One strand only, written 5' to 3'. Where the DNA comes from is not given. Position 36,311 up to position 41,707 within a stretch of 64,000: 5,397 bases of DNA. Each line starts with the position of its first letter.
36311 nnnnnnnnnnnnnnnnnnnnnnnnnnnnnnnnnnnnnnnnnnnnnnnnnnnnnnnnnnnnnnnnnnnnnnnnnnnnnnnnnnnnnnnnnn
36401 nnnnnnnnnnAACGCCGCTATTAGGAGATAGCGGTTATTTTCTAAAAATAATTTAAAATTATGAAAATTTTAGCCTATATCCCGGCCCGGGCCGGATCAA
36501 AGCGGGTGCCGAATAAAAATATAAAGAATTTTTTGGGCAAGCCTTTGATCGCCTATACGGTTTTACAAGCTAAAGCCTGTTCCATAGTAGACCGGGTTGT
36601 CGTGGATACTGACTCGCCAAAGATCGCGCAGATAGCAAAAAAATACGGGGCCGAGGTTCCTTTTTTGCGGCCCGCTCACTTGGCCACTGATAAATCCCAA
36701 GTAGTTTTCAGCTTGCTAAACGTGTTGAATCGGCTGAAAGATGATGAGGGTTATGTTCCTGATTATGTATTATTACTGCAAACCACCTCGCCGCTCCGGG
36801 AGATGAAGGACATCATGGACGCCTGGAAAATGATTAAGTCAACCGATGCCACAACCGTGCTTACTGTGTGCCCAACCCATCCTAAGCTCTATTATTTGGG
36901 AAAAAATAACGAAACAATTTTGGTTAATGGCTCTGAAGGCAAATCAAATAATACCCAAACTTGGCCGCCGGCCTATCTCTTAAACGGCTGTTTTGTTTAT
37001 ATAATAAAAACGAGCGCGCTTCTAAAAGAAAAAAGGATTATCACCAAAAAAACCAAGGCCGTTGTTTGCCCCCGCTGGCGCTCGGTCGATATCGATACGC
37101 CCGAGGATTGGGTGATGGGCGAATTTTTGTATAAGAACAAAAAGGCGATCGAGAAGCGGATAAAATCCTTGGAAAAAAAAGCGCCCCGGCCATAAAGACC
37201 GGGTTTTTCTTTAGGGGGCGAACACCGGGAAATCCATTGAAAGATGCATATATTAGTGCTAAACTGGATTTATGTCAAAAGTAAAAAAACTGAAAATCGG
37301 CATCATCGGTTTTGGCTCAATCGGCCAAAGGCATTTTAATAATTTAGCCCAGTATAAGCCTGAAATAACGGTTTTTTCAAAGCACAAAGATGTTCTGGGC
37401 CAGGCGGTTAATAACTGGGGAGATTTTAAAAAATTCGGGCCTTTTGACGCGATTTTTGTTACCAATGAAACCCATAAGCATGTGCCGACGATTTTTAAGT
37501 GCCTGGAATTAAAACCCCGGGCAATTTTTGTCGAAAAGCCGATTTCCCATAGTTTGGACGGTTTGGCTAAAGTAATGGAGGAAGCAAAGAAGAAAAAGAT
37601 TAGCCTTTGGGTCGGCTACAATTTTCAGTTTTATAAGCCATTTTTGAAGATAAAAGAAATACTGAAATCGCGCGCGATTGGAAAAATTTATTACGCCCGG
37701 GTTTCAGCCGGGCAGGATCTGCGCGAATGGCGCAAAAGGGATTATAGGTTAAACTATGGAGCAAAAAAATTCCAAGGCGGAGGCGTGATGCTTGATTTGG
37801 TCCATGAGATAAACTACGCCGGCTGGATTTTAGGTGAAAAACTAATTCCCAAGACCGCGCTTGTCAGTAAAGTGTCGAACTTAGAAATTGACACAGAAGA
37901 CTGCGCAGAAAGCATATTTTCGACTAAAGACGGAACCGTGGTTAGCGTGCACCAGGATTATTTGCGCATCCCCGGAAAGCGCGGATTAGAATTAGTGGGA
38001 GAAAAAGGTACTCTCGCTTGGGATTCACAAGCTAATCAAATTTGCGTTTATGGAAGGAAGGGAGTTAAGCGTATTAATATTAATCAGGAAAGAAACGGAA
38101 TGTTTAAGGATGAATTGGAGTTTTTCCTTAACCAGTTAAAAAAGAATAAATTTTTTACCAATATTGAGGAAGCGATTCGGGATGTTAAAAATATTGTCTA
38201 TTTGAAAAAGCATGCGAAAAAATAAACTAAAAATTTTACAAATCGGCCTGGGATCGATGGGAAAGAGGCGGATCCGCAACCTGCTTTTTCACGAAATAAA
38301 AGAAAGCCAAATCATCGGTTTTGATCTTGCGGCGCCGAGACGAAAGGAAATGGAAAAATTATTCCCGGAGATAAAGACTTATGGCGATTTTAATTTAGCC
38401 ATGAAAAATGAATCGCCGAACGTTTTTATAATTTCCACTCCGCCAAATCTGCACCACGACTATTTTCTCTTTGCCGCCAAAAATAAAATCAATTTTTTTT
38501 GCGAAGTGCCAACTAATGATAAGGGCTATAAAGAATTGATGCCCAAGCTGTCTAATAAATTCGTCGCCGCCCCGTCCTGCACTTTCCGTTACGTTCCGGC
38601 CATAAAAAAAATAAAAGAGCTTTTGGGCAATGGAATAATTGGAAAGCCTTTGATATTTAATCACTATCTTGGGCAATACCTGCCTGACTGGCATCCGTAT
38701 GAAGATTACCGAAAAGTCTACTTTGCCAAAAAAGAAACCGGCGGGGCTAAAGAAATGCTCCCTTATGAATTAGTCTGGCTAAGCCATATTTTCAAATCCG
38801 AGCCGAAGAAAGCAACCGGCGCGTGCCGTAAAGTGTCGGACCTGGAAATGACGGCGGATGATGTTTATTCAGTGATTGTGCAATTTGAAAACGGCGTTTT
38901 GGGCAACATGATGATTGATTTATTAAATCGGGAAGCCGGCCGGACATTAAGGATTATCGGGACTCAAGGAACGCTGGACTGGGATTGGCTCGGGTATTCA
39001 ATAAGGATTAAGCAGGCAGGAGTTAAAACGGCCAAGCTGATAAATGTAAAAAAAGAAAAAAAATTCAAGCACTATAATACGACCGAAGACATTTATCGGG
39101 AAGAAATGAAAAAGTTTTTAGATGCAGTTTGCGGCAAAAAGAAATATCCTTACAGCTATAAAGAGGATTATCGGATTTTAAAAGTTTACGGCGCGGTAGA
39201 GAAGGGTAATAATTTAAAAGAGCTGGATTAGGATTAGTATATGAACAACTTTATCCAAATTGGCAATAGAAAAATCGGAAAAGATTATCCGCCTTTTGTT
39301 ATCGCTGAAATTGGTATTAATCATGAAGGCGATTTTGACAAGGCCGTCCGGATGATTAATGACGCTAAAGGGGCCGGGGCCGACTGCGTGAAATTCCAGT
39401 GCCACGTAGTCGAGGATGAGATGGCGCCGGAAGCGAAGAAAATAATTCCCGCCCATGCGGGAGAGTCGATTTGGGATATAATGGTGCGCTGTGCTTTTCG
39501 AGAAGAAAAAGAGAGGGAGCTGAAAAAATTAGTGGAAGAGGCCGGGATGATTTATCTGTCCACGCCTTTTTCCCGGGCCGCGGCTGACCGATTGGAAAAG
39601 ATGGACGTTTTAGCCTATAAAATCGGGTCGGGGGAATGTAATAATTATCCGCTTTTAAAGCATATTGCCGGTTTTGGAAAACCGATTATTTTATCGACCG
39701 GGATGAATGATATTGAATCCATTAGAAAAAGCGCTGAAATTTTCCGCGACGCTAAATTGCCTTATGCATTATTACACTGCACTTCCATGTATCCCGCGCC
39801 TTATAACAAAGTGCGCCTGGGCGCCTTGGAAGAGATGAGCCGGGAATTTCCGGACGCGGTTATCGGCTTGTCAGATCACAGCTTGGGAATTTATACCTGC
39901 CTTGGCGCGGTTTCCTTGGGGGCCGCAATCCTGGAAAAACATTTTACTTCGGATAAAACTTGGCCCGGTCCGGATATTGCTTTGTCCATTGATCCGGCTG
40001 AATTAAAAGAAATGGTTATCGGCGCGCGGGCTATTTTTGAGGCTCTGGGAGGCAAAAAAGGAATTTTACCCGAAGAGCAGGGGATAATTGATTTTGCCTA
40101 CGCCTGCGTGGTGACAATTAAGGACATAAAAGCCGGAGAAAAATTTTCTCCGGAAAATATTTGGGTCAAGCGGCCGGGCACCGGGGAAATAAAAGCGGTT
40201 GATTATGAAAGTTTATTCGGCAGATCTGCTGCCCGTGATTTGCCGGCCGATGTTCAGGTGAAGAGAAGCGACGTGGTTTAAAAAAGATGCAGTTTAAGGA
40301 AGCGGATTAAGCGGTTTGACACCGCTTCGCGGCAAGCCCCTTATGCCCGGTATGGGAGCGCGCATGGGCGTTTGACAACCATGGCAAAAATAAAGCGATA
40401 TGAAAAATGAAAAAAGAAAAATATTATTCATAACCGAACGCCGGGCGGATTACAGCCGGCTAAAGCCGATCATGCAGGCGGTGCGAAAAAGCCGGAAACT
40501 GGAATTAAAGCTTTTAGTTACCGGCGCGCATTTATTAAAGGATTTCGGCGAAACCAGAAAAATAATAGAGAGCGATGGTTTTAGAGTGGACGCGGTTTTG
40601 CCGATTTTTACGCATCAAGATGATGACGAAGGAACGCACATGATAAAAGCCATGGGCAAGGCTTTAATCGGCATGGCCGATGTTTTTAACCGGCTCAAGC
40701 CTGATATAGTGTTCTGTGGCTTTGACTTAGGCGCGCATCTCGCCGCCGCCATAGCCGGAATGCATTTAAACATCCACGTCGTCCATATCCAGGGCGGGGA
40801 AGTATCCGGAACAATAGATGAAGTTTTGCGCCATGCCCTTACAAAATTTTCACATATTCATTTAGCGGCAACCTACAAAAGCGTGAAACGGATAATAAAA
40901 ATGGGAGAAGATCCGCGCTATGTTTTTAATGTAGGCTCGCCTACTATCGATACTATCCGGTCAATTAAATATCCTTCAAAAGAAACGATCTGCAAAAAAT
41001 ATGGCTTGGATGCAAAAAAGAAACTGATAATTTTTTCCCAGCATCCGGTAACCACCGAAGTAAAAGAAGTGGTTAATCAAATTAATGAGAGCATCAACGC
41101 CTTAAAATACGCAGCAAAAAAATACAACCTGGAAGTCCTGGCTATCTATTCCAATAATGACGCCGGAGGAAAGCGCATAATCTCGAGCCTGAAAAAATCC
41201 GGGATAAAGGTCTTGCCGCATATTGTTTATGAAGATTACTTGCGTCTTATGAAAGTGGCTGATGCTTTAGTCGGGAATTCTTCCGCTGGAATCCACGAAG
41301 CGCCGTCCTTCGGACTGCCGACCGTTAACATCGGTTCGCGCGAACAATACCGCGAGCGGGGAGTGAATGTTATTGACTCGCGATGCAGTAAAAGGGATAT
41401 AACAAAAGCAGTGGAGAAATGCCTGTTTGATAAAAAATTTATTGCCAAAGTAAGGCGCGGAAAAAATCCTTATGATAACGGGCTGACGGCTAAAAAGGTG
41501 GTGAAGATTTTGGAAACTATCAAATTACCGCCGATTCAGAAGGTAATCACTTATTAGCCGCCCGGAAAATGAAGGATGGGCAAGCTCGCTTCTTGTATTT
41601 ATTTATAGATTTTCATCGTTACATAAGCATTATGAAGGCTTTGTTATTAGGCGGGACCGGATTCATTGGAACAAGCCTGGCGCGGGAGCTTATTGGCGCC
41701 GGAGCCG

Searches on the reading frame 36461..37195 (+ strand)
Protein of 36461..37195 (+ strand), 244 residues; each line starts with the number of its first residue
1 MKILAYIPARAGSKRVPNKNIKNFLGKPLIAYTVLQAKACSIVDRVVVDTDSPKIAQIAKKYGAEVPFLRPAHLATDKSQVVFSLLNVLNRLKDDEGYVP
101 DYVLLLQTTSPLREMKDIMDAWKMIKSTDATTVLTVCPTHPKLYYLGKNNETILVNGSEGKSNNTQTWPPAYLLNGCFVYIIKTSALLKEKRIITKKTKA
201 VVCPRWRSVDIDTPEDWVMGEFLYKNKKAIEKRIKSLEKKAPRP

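Call 6: search_protein_families(library=ncbifam, proteins=[window:36461-37195:+], max_evalue=0.00001)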
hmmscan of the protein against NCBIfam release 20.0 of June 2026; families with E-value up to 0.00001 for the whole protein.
window:36461-37195:+ (244 aa): 6 families
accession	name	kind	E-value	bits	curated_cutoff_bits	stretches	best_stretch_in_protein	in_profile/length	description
TIGR03584.1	PseF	equivalog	9.2e-49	166.1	205.7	1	4-225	1-221/222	pseudaminic acid cytidylyltransferase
NF003952.0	PRK05450.1-5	subfamily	6.3e-18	64.8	193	1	1-137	1-128/250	3-deoxy-manno-octulosonate cytidylyltransferase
NF009905.0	PRK13368.1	subfamily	1.6e-15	57.2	255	1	1-139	1-128/243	3-deoxy-manno-octulosonate cytidylyltransferase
NF003950.0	PRK05450.1-3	subfamily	7.8e-13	48.3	234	1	1-159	1-151/248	3-deoxy-manno-octulosonate cytidylyltransferase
NF003948.0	PRK05450.1-1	equivalog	8.7e-12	44.8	281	1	1-132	4-127/248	3-deoxy-manno-octulosonate cytidylyltransferase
TIGR00466.1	kdsB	equivalog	2.5e-11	43.4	155.2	1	3-75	3-74/241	3-deoxy-manno-octulosonate cytidylyltransferase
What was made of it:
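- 36461..37195 (+): NulO cytidylyltransferase (LegF/NeuA/PseF-like). Call 6: PseF model 166 bits, below cutoff.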

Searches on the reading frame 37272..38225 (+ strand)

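Call 6: search_protein_families(library=ncbifam, proteins=[window:37272-38225:+], max_evalue=0.00001)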
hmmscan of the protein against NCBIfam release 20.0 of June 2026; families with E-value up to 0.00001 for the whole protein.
window:37272-38225:+ (317 aa): 4 families
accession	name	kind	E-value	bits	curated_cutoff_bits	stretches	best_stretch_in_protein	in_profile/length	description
TIGR04380.1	myo_inos_iolG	equivalog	2.8e-23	82.3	355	1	6-293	1-300/330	inositol 2-dehydrogenase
NF040723.1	UDP-GlcNAcDh_Arch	equivalog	3.5e-20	72.7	450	1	7-293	1-278/302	UDP-N-acetylglucosamine 3-dehydrogenase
NF052679.1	InsChiInosDhIolG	equivalog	2.9e-11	43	540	1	7-251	3-251/343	bifunctional inositol 2-dehydrogenase/D-chiro-inositol 1-dehydrogenase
NF041392.1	XylDh_Gfo6_Halo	equivalog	3.1e-11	42.7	350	1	49-309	74-336/350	D-xylose 1-dehydrogenase Gfo6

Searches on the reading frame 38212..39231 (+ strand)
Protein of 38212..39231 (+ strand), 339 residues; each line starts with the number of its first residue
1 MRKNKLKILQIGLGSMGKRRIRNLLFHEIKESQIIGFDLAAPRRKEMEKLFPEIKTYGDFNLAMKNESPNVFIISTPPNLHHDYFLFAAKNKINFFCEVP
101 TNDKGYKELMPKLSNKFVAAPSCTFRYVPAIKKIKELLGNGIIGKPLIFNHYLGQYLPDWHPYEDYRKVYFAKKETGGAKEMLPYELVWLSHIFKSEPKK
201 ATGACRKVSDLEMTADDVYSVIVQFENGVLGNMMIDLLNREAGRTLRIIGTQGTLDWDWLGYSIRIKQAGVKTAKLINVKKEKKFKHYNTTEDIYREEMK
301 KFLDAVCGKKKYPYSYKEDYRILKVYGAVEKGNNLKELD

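Call 6: search_protein_families(library=ncbifam, proteins=[window:38212-39231:+], max_evalue=0.00001)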
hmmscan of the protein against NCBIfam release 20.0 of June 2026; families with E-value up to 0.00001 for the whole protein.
window:38212-39231:+ (339 aa): 4 families
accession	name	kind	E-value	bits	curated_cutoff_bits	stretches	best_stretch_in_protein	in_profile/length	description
NF040723.1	UDP-GlcNAcDh_Arch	equivalog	1.1e-13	51.4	450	1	7-145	2-140/302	UDP-N-acetylglucosamine 3-dehydrogenase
TIGR04380.1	myo_inos_iolG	equivalog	2.7e-12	46.2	355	1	6-329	2-319/330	inositol 2-dehydrogenase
NF041392.1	XylDh_Gfo6_Halo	equivalog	1.7e-09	37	350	1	56-259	70-277/350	D-xylose 1-dehydrogenase Gfo6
NF052479.1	LevoglcsnDh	equivalog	2.4e-06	26.5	650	0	55-163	60-168/386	levoglucosan dehydrogenase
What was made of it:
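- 37272..39231 (+): Two Gfo/Idh/MocA oxidoreductases (37272-38225, 38212-39231). Call 6.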

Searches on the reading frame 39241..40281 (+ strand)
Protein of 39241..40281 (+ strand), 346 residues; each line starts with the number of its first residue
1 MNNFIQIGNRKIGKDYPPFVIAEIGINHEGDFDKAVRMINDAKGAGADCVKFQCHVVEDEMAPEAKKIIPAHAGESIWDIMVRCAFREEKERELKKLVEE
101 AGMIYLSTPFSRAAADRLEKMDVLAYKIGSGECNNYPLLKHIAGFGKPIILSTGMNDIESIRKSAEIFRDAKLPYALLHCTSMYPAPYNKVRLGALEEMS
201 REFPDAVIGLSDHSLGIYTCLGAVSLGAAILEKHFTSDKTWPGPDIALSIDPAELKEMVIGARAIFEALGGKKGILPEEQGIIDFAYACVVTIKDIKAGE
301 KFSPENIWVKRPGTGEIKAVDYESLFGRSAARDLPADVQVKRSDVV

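Call 6: search_protein_families(library=ncbifam, proteins=[window:39241-40281:+], max_evalue=0.00001)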
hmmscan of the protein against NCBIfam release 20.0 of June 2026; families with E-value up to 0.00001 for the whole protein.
window:39241-40281:+ (346 aa): 2 families
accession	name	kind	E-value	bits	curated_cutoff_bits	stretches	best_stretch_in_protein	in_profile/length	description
TIGR03569.1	NeuB_NnaB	equivalog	3.5e-112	374.7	399.65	1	18-339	1-328/329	N-acetylneuraminate synthase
TIGR03586.1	PseI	equivalog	1.1e-69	235.2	340.25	1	17-336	1-323/327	pseudaminic acid synthase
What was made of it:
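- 39241..40281 (+): NeuB-family nonulosonic acid synthase (LegI/NeuB-like). Call 6: TIGR03569 374.7 bits (cutoff 399.65); PseI 235.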

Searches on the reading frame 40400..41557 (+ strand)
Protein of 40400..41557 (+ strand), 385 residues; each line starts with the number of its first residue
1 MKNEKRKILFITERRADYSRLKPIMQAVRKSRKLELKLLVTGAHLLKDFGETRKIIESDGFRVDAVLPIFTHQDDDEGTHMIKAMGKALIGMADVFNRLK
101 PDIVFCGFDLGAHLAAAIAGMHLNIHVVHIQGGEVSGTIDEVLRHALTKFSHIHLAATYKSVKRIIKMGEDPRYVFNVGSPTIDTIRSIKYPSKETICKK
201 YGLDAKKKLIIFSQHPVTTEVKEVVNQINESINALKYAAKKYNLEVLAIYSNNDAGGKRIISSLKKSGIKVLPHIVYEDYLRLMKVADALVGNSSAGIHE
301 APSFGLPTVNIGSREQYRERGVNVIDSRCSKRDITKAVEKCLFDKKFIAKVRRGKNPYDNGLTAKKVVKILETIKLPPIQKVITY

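Call 7: search_protein_families(library=ncbifam, proteins=[window:40400-41557:+], max_evalue=1e-8)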
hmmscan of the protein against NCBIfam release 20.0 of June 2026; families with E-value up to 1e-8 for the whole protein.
window:40400-41557:+ (385 aa): 2 families
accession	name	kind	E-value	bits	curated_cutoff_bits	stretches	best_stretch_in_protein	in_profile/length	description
TIGR03568.1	NeuC_NnaA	equivalog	2.9e-115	385.1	235.9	1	6-371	1-365/365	UDP-N-acetylglucosamine 2-epimerase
TIGR00236.1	wecB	equivalog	3.7e-26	92.1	210.15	1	7-373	2-364/366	non-hydrolyzing UDP-N-acetylglucosamine 2-epimerase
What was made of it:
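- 40400..41557 (+): Hydrolysing UDP-GlcNAc 2-epimerase (NeuC/LegG-type). Call 7: TIGR03568 385 bits, above the 236 cutoff.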
